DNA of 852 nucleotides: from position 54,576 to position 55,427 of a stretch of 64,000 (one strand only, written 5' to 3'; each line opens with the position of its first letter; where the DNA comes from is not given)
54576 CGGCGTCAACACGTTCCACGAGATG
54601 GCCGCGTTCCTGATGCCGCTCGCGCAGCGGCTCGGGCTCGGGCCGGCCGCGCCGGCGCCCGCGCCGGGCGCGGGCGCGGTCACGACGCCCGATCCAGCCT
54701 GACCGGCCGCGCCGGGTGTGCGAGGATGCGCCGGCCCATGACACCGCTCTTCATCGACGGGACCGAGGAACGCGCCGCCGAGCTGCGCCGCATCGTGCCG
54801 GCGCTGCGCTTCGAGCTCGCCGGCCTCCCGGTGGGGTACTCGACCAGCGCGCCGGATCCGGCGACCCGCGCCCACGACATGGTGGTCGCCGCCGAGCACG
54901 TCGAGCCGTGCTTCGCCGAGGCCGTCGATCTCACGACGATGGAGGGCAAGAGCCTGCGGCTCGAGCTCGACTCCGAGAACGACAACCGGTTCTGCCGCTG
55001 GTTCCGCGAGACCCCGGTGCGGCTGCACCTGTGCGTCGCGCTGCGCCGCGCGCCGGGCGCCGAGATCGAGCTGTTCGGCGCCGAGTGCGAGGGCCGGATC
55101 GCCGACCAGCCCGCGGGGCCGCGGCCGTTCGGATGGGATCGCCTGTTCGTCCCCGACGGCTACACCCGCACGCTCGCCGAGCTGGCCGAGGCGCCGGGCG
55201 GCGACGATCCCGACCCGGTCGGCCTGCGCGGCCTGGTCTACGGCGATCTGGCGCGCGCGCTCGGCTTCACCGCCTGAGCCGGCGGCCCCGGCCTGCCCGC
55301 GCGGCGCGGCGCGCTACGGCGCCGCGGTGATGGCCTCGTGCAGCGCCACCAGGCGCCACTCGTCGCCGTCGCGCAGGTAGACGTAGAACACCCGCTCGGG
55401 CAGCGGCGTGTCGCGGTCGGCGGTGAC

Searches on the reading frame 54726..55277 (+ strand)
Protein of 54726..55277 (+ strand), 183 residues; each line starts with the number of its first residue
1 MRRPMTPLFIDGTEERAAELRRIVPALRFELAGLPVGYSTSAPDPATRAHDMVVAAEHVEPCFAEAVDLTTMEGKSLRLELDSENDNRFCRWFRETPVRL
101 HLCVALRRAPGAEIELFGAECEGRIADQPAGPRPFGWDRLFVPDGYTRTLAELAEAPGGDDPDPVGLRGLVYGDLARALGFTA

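Call 37: search_protein_families(library=pfam, proteins=[window:54726-55277:+], max_evalue=1)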
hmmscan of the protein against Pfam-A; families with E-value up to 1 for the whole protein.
window:54726-55277:+ (183 aa): 1 family
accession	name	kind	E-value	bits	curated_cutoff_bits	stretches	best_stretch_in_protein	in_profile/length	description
PF01725.21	Ham1p_like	-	2.9e-10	40.8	22.5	1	103-155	115-167/186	Ham1 family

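Call 40: search_protein_families(library=ncbifam, proteins=[window:54726-55277:+], max_evalue=0.1)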
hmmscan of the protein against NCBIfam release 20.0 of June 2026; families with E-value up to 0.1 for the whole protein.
window:54726-55277:+ (183 aa): 7 families
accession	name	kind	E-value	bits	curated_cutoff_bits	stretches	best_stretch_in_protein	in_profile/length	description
NF011399.0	PRK14824.1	subfamily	2.9e-08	33.4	267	1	119-154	144-179/206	putative deoxyribonucleotide triphosphate pyrophosphatase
NF011398.0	PRK14823.1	equivalog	1.3e-06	28.4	272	1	114-155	127-168/191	non-canonical purine NTP diphosphatase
NF011397.0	PRK14822.1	equivalog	1.6e-06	27.5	234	1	103-155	121-173/201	XTP/dITP diphosphatase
TIGR00042.1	TIGR00042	equivalog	1.7e-06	27.6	145.35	1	109-155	117-163/184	RdgB/HAM1 family non-canonical purine NTP pyrophosphatase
NF011396.0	PRK14821.1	equivalog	7.5e-06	25.6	203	1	112-155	117-160/185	XTP/dITP diphosphatase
NF011401.0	PRK14826.1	equivalog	0.011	15.1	268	1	118-154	159-195/226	putative deoxyribonucleotide triphosphate pyrophosphatase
NF002698.0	PRK02491.1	equivalog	0.039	13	301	1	108-154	253-299/328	nucleoside-triphosphate diphosphatase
